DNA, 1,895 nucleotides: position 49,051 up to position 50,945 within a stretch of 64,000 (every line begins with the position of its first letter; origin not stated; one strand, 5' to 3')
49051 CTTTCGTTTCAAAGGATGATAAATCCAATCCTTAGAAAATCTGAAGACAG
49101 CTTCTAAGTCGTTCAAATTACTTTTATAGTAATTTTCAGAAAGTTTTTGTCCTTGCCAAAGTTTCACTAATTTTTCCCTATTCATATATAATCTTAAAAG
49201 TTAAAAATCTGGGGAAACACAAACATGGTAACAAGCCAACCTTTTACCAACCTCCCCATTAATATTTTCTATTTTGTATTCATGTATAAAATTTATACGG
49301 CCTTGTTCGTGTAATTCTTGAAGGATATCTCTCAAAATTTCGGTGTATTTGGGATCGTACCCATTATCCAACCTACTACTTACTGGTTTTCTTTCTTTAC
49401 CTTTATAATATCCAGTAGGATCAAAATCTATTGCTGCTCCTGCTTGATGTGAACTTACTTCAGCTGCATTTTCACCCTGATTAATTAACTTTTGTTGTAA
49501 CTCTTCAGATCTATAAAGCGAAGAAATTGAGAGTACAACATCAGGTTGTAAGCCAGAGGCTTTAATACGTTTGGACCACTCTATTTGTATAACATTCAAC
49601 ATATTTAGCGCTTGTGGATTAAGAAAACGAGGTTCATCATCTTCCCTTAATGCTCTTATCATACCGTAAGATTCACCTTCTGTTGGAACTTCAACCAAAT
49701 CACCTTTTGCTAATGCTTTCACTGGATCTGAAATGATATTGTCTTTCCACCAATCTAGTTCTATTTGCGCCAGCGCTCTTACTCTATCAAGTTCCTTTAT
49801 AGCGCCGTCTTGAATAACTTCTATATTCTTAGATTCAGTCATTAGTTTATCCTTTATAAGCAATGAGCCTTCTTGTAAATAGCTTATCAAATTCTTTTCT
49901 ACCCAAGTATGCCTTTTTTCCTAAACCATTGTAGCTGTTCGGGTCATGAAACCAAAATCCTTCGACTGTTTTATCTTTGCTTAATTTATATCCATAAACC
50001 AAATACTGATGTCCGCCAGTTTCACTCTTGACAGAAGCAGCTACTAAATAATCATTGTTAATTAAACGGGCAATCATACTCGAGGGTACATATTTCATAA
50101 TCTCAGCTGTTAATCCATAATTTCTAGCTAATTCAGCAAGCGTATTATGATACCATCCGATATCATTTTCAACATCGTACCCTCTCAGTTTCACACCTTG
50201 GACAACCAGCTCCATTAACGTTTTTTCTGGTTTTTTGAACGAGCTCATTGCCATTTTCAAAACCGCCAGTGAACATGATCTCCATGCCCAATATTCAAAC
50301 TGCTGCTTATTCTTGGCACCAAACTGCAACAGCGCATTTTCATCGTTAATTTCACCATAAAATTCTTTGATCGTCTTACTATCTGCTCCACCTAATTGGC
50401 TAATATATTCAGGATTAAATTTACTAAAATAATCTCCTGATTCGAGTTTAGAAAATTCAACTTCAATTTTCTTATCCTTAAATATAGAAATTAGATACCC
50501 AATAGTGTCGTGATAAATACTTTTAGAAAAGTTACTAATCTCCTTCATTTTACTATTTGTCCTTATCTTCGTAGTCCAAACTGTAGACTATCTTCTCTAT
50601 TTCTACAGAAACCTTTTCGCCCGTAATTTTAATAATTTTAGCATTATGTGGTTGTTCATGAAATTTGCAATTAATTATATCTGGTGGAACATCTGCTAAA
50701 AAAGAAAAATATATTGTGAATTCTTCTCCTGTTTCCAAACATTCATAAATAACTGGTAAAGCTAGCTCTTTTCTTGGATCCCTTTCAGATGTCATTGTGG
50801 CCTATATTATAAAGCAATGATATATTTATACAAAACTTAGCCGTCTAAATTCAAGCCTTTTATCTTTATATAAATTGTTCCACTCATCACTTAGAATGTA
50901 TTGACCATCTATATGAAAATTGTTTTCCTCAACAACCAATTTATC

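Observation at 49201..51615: Three signal-less cell-wall-peptidase-fold genes (VanY/M15-like, C39-like, NlpC/P60-like) and two small ORFs inserted between murE and murF in the dcw cluster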

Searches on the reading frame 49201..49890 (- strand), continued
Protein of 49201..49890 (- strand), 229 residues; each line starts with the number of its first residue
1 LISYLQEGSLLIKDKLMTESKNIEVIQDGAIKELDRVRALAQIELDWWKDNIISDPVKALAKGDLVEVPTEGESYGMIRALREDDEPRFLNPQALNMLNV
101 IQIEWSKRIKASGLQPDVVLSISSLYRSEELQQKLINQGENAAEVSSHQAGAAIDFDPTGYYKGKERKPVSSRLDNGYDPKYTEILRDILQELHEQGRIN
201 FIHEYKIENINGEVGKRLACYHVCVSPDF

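Call 78: search_protein_families(library=ncbifam, proteins=[L028:2232-3407:-, L002:7987-8730:+], max_evalue=0.00001)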
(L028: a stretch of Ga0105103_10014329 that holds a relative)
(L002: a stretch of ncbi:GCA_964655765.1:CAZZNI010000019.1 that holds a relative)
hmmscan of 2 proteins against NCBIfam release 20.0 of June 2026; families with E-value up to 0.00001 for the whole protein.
L028:2232-3407:- (391 aa): 11 families
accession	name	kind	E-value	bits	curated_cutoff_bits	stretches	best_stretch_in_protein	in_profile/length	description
TIGR01143.1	murF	subfamily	1.4e-36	126.3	288.6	2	107-235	70-197/418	UDP-N-acetylmuramoyl-tripeptide--D-alanyl-D-alanine ligase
NF008896.0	PRK11929.1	equivalog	5.3e-24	84.1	1023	2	99-230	593-722/965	bifunctional UDP-N-acetylmuramoyl-L-alanyl-D-glutamate--2,6-diaminopimelate ligase MurE/UDP-N-acetylmuramoyl-tripeptide--D-alanyl-D-alanine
NF008897.0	PRK11930.1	equivalog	1e-18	66.8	804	1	107-212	103-207/822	bifunctional UDP-N-acetylmuramoyl-tripeptide:D-alanyl-D-alanine ligase/alanine racemase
NF008041.0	PRK10773.1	equivalog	1e-15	57.4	551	1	107-234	96-222/453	UDP-N-acetylmuramoyl-tripeptide--D-alanyl-D-alanine ligase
TIGR01087.1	murD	equivalog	2.4e-13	50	211.95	1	107-238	100-223/441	UDP-N-acetylmuramoyl-L-alanine--D-glutamate ligase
NF010693.0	PRK14093.1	equivalog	6.3e-12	44.9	544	1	109-235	106-231/479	UDP-N-acetylmuramoylalanyl-D-glutamyl-2,6-diaminopimelate--D-alanyl-D-alanine ligase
NF053647.1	pMurD2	equivalog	2e-09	36.9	550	1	107-221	95-207/405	pseudomurein biosynthesis peptide ligase pMurD2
TIGR01082.1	murC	equivalog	4.8e-09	35.8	335.1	1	108-218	97-197/449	UDP-N-acetylmuramate--L-alanine ligase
TIGR01085.1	murE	subfamily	7.2e-07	28.5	257.3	0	93-284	67-263/472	UDP-N-acetylmuramyl-tripeptide synthetase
NF033197.0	F430_CfbE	equivalog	5.3e-06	25.6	250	0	223-311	263-351/430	coenzyme F430 synthase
NF001126.0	PRK00139.1-4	equivalog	6.8e-06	24.9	373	0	94-234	87-240/486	UDP-N-acetylmuramoyl-L-alanyl-D-glutamate--2,6-diaminopimelate ligase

L002:7987-8730:+ (247 aa): 30 families (the best 25 are shown)
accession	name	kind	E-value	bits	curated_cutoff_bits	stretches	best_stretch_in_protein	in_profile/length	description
NF011457.0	PRK14875.1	equivalog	1.7e-32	112.8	307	2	5-129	117-240/372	acetoin dehydrogenase dihydrolipoyllysine-residue acetyltransferase subunit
NF058580.1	lipase_V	equivalog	1.3e-30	106.8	300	1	7-226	12-218/230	EstV family lipase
TIGR02427.1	protocat_pcaD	equivalog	3.4e-22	79.1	255.85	2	10-119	2-111/251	3-oxoadipate enol-lactonase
NF050089.1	i_nPHAscl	equivalog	3.7e-22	78.7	300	1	12-121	11-118/288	intracellular short-chain-length polyhydroxyalkanoate depolymerase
TIGR01738.1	bioH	equivalog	5.1e-22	78.7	206.95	1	19-121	4-99/245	pimeloyl-ACP methyl ester esterase BioH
TIGR03695.1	menH_SHCHC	equivalog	6e-22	78.3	208.55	1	20-119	2-103/252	2-succinyl-6-hydroxy-2,4-cyclohexadiene-1-carboxylate synthase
NF045632.1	hydroxlase_HsaD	equivalog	4.8e-21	74.9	400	1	5-124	19-141/290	4,5:9,10-diseco-3-hydroxy-5,9,17-trioxoandrosta-1(10),2-diene-4-oate hydrolase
NF051488.1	bifunc_PcaDC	exception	2e-18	66.7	390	1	10-121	2-112/375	bifunctional 3-oxoadipate enol-lactonase/4-carboxymuconolactone decarboxylase PcaDC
TIGR03056.1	bchO_mg_che_rel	equivalog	2.3e-15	56.3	172.55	1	16-116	24-124/278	alpha/beta fold hydrolase BchO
NF007954.0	PRK10673.1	equivalog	1.2e-14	54.3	399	1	18-119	14-113/255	esterase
NF051487.1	bifunc_PcaCD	exception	1.7e-13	50.5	430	1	16-118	168-269/413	bifunctional 4-carboxymuconolactone decarboxylase/3-oxoadipate enol-lactonase PcaCD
NF008340.0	PRK11126.1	equivalog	2.6e-13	49.8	261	1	16-117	10-109/255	2-succinyl-6-hydroxy-2,4-cyclohexadiene-1-carboxylate synthase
TIGR03611.1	RutD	equivalog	7.1e-13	48.5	238.5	1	12-119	3-112/258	pyrimidine utilization protein D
TIGR01250.1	pro_imino_pep_2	subfamily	1.3e-12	47.9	167.65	1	6-118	10-127/288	proline iminopeptidase-family hydrolase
NF052614.1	AB_fold_OlsI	equivalog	5.9e-12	45.7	385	1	78-247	80-255/272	ornithine lipid biosynthesis O-acyltransferase OlsI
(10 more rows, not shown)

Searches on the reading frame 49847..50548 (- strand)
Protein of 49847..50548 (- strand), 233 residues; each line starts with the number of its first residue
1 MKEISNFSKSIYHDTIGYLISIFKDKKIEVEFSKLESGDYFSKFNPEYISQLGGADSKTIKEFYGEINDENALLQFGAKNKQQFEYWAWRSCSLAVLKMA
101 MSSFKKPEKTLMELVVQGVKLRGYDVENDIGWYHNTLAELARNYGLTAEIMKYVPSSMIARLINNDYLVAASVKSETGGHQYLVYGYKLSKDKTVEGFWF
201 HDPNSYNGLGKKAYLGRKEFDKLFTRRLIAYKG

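Call 4: search_protein_families(library=pfam, proteins=[window:49847-50548:-], max_evalue=1)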
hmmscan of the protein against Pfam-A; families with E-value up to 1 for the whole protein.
window:49847-50548:- (233 aa): 3 families
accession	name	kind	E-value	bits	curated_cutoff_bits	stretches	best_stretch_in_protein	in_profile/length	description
PF13529.12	Peptidase_C39_2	-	5e-06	27.6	24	1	83-204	8-143/143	Peptidase_C39 like family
PF12385.14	Peptidase_C70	-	0.019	15.3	19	1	91-205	19-125/141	Papain-like cysteine protease AvrRpt2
PF02732.21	ERCC4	-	0.19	12.1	24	1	16-69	10-65/140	ERCC4 domain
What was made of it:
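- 49847..50548 (-): C39_2-like papain-fold protein (233 aa) with putative catalytic residues Cys92, His180 and Asp202. PF13529 E 5e-6, 27.6 bits against a cut-off of 24, covering profile positions 8-143 of 143 (call 4).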

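Call 5: search_protein_families(library=ncbifam, proteins=[window:49847-50548:-], max_evalue=1)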
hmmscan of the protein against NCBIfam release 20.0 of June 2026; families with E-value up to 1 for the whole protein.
window:49847-50548:- (233 aa): 0 families

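Call 6: find_encoding_contigs(protein=window:49847-50548:-, flank=10000, max_places=10)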
Protein window:49847-50548:- (233 aa): 3 contigs read that carry it; 1 place shown.
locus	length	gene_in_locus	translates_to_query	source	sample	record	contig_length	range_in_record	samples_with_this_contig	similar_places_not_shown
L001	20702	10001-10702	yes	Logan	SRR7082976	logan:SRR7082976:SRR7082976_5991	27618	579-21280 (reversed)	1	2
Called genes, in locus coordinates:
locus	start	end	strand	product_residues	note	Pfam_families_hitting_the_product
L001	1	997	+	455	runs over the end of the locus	PF28494:GlyRS_ins_1 (weak), PF00587:tRNA-synt_2b, PF03129:HGTP_anticodon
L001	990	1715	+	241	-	-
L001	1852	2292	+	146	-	PF02381:MraZ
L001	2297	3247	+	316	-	PF01795:Methyltransf_5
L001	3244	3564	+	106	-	PF04977:DivIC (weak)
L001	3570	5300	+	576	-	PF03717:PBP_dimer, PF00905:Transpeptidase, PF13354:Beta-lactamase2 (faint)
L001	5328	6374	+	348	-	PF00275:EPSP_synthase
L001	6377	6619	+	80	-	-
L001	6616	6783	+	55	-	-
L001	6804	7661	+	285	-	PF01565:FAD_binding_4, PF02873:MurB_C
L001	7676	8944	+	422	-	PF08245:Mur_ligase_M, PF02875:Mur_ligase_C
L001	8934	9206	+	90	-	-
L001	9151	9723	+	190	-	-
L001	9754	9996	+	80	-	-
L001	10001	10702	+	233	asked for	PF13529:Peptidase_C39_2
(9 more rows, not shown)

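Call 10: find_homologous_proteins(query=window:49847-50548:-, max_evalue=0.001)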
Query window:49847-50548:- (233 aa): 1 proteins with E <= 0.001 among 303 candidates.
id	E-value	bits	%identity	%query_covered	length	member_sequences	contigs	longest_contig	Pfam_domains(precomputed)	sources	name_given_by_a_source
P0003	5.0e-152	522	100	100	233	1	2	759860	PF13529.14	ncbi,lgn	-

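Call 21: search_protein_families(library=phrogs, proteins=[window:49847-50548:-], max_evalue=0.1)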
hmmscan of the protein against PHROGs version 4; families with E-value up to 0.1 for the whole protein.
window:49847-50548:- (233 aa): 2 families
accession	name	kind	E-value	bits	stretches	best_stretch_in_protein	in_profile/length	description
phrog_428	-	DNA, RNA and nucleotide metabolism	0.038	14.1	1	79-194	82-180/455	replication initiation protein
phrog_3490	-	DNA, RNA and nucleotide metabolism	0.042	14.8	1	21-46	25-50/175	ERCC4-type nuclease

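Call 49: search_solved_structures(query=A5, max_evalue=1, show_alignments=2)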
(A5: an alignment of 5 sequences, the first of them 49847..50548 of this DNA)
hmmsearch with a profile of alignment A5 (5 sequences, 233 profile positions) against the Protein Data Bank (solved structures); distinct sequences matched with E-value up to 1: 1.
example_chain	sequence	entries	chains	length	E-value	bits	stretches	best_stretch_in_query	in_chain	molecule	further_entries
7c5x_A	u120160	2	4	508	0.67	12.5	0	163-208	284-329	iota-carbonic anhydrase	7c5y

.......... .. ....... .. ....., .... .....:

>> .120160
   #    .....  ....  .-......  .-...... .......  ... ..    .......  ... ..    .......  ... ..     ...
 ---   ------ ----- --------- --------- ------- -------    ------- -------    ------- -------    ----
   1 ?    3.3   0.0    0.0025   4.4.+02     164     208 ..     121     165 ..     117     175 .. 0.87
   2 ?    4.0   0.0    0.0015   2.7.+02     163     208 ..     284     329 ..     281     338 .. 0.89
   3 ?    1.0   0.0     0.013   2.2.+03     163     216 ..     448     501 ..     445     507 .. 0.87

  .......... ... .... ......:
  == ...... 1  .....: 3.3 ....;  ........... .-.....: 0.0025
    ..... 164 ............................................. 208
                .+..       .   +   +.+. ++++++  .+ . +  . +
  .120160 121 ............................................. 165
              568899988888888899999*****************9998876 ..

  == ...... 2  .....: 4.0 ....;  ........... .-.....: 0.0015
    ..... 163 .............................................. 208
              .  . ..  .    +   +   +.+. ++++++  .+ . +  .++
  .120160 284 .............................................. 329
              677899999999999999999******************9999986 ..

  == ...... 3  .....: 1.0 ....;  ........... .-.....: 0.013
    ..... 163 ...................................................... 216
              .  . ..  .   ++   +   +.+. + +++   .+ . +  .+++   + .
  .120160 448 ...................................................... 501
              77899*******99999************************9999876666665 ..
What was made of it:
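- Closest known: Pfam Peptidase_C39_2. Different: The PDB profile search found nothing (call 49).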

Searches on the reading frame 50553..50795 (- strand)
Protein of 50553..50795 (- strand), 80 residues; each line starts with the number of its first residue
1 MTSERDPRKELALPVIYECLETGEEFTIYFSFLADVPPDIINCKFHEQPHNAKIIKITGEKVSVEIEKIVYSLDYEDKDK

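Call 4: search_protein_families(library=pfam, proteins=[window:50553-50795:-], max_evalue=1)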
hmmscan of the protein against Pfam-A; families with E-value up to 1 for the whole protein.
window:50553-50795:- (80 aa): 0 families

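Call 5: search_protein_families(library=ncbifam, proteins=[window:50553-50795:-], max_evalue=1)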
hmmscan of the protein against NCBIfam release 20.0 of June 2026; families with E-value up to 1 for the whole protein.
window:50553-50795:- (80 aa): 0 families

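Call 21: search_protein_families(library=phrogs, proteins=[window:50553-50795:-], max_evalue=0.1)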
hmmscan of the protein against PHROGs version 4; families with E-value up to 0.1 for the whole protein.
window:50553-50795:- (80 aa): 0 families
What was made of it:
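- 50553..50795 (-): 80-aa orphan ORF of unknown function, with Cys19, Cys43, His46 and His50. No Pfam, NCBIfam or PHROG hit (calls 4, 5, 21).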
